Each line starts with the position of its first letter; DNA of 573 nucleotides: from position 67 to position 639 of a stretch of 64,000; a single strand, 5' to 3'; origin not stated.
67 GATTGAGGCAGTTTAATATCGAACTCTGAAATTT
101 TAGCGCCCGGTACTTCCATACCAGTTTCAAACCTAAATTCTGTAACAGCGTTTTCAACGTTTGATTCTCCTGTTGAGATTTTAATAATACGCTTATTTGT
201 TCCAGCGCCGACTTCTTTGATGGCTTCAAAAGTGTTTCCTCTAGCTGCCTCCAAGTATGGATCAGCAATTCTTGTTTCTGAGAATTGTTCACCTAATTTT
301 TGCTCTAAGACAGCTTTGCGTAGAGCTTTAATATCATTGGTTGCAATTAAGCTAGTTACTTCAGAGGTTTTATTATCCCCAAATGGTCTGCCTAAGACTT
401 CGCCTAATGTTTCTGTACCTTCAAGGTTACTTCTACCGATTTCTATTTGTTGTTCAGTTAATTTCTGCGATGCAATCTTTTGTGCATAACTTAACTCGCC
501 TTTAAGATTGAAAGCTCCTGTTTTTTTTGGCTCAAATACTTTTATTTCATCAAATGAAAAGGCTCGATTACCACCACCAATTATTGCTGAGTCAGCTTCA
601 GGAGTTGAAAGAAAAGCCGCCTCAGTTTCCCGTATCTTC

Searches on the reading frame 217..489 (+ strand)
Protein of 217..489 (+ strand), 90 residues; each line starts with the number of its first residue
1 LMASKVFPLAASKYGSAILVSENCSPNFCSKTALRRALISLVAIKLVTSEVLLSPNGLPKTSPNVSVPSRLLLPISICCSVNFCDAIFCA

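Call 26: search_protein_families(library=pfam, alignment_id=A2, max_evalue=0.001)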
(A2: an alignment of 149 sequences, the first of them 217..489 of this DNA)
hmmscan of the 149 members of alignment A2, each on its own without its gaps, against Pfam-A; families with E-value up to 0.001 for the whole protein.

A. member 1, window:217-489:+ (90 aa): 0 families

B. families by the number of members that match (of 149 scanned): 25 families
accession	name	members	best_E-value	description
PF00535.33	Glycos_transf_2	2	4e-30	Glycosyl transferase family 2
PF12773.13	DZR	2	0.00015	Double zinc ribbon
PF01145.31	Band_7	1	1.6e-20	SPFH domain / Band 7 family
PF07460.16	NUMOD3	1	2.7e-18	NUMOD3 motif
PF18905.5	DUF5661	1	5.4e-15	Protein of unknown function (DUF5661)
PF09414.15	RNA_ligase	1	3.7e-13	RNA ligase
PF10111.15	Glyco_tranf_2_2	1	5.7e-12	Glycosyltransferase like family 2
PF10686.14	YAcAr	1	1.7e-10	YspA, cpYpsA-related SLOG family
PF21473.3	Ssb-like_OB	1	1.9e-10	Single-stranded DNA binding protein Ssb-like, OB fold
PF00961.24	LAGLIDADG_1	1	3.9e-10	LAGLIDADG endonuclease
PF05869.16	Dam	1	5.1e-08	DNA N-6-adenine-methyltransferase (Dam)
PF03852.21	Vsr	1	7.3e-08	DNA mismatch endonuclease Vsr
PF00589.27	Phage_integrase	1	8.6e-08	Phage integrase family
PF18911.6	PKD_4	1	4.2e-07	PKD domain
PF13641.12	Glyco_tranf_2_3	1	4.2e-07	Glycosyltransferase like family 2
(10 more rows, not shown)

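Call 37: search_protein_families(library=phrogs, alignment_id=A2, max_evalue=0.001)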
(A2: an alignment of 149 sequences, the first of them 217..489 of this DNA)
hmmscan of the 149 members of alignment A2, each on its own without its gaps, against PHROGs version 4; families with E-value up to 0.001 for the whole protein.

A. member 1, window:217-489:+ (90 aa): 0 families

B. families by the number of members that match (of 149 scanned): 39 families (the first 25 are shown)
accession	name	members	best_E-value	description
phrog_2340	-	3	2.1e-11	endonuclease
phrog_841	-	2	6.6e-16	GtrB-like O-antigen conversion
phrog_5046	-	2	3.5e-14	HNH endonuclease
phrog_11793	-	2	1.1e-08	-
phrog_954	-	1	4.1e-34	DNA methyltransferase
phrog_289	-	1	2.2e-27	GTP-binding domain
phrog_6151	-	1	1.7e-17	DNA methyltransferase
phrog_2164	-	1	5.8e-16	-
phrog_111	-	1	5.8e-16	DNA methyltransferase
phrog_22088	-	1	2e-14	-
phrog_2776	-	1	7.4e-14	-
phrog_11564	-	1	1.4e-10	DNA methyltransferase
phrog_22739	-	1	4.1e-09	GtrB-like O-antigen conversion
phrog_11254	-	1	5.4e-09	DnaA-like replication initiation protein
phrog_200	-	1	2.4e-08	lipoprotein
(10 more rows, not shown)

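Call 111: search_protein_families(library=padloc, alignment_id=A2, max_evalue=0.001)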
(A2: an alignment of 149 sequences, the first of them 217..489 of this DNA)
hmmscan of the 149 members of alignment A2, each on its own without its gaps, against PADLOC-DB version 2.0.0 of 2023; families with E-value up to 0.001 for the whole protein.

A. member 1, window:217-489:+ (90 aa): 0 families

B. families by the number of members that match (of 149 scanned): 12 families
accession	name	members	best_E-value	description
PDLC03684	HEase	2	1.9e-08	homing endonuclease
PDLC03730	oMTase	1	4.3e-25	orphan methyltransferase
PDLC03288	MTase_II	1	5.7e-25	Type II methyltransferase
PDLC03726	oMTase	1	2.8e-10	orphan methyltransferase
PDLC03678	HEase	1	1.2e-07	homing endonuclease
PDLC01802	CARF1--CARF_HEPN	1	1.3e-06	-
PDLC03699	HEase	1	0.00024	homing endonuclease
PDLC01639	Csx1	1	0.00026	CAS-III; associated_signaling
PDLC04185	HEC-01B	1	0.00048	-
PDLC04425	PDC-M11B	1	0.0005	-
PDLC04424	PDC-M11B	1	0.00052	-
PDLC05009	PDC-S37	1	0.00095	-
